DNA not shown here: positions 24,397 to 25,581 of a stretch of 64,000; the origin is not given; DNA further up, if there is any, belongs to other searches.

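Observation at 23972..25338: DGR-type reverse transcriptase (truncated) immediately downstream of a pilin-FGE/CLec target gene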

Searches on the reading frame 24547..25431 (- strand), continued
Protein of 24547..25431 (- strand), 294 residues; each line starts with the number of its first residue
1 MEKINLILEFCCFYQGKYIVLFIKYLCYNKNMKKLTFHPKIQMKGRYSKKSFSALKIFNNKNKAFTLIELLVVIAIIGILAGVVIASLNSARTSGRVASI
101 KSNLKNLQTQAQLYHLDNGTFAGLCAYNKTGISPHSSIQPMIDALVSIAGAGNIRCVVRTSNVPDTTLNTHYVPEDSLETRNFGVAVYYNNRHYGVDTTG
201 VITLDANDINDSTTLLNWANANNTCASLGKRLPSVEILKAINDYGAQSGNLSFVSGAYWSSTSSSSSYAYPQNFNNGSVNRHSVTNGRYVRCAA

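Call 75: find_encoding_contigs(protein=P0054, flank=5000, max_places=2)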
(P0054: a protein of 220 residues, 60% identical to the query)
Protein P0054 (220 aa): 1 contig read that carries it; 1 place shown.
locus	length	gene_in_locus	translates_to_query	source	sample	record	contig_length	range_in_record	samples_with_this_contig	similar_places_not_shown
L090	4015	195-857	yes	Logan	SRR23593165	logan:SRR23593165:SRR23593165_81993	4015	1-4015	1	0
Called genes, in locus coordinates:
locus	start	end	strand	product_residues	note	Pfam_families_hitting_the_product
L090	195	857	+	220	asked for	PF07603:Lcl_C (faint)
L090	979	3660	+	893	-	PF02861:Clp_N, PF23569:NBD_SMAX1, PF00004:AAA, PF17871:AAA_lid_9, PF07724:AAA_2, PF07728:AAA_5, PF00004:AAA, PF10431:ClpB_D2-small, +4 more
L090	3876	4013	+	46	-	?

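Call 76: find_encoding_contigs(protein=P0047, flank=6000, max_places=4)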
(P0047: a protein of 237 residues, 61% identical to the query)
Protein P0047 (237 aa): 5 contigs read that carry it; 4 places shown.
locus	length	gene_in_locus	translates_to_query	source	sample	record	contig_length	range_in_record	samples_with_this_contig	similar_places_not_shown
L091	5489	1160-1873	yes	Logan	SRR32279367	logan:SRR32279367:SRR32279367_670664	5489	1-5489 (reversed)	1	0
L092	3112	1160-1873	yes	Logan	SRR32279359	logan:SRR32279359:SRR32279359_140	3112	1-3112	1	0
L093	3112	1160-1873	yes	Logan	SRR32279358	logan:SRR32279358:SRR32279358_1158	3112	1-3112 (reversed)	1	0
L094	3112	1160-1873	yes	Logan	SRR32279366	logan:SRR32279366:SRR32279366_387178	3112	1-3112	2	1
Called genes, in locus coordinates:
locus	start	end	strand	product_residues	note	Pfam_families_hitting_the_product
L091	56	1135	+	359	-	PF00078:RVT_1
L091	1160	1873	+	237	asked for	PF07963:N_methyl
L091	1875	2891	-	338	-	PF09587:PGA_cap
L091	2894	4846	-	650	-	PF08206:OB_RNB (weak), PF17849:OB_Dis3 (faint), PF17876:CSD2, PF00773:RNB, PF00575:S1 (weak)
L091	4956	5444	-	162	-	-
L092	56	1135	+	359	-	PF00078:RVT_1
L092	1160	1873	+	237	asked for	PF07963:N_methyl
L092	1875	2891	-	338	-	PF09587:PGA_cap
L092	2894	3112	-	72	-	?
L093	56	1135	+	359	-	PF00078:RVT_1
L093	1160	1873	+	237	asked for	PF07963:N_methyl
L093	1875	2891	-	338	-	PF09587:PGA_cap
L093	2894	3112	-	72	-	?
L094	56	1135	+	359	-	PF00078:RVT_1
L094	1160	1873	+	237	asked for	PF07963:N_methyl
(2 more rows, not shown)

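Call 79: find_homologous_proteins(query=L091:56-1132:+, max_evalue=1e-30)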
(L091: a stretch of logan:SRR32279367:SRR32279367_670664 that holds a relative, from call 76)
Query L091:56-1132:+ (359 aa): 4039 proteins with E <= 1e-30 among 6234 candidates; the best 120 are listed.
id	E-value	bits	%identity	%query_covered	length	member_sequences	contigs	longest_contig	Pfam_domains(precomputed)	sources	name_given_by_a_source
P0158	8.5e-237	803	100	100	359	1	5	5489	PF00078.33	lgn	-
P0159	1.2e-164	566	70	99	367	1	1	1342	PF00078.33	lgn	-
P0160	4.4e-146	505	64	99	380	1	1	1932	PF00078.33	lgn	-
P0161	9.9e-144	497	60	99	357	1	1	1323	PF00078.33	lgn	-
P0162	1.2e-141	490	60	99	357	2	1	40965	PF00078.33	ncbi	-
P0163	4.0e-141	489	63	98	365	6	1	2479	PF00078.33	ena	-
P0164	5.4e-140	485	58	99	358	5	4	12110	PF00078.33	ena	-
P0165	2.4e-139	483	59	99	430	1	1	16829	PF00078.33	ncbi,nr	ncbi:MAG: group II intron reverse transcriptase domain-containing protein [Candidatus Pacebacteria b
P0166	2.7e-138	479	59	99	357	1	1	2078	PF00078.33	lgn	-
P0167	4.0e-138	479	59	99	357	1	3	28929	PF00078.33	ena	-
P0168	5.6e-138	478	59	100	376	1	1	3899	PF00078.33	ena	-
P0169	9.5e-138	477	58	99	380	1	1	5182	PF00078.33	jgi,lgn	-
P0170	1.1e-137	477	57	100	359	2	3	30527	PF00078.33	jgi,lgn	jgi:retron-type reverse transcriptase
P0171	2.5e-137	476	58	99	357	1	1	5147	PF00078.33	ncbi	-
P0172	3.2e-137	476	60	98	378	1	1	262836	PF00078.33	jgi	jgi:hypothetical protein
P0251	8.4e-111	389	53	98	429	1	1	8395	PF00078.33,PF07603.18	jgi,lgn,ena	-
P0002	1.4e-107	378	77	60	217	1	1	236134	-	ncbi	-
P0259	4.2e-106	373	49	100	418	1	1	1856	PF00078.33,PF07603.18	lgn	-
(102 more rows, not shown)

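Call 80: find_encoding_contigs(protein=P0159, flank=3000, max_places=2)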
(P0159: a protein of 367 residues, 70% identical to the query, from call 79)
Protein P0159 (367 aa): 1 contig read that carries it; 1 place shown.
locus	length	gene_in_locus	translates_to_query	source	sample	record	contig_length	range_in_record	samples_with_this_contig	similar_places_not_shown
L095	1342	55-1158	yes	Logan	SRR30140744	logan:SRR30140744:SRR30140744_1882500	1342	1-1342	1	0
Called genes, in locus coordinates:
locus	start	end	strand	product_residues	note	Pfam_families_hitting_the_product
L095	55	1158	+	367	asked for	PF00078:RVT_1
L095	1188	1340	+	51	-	?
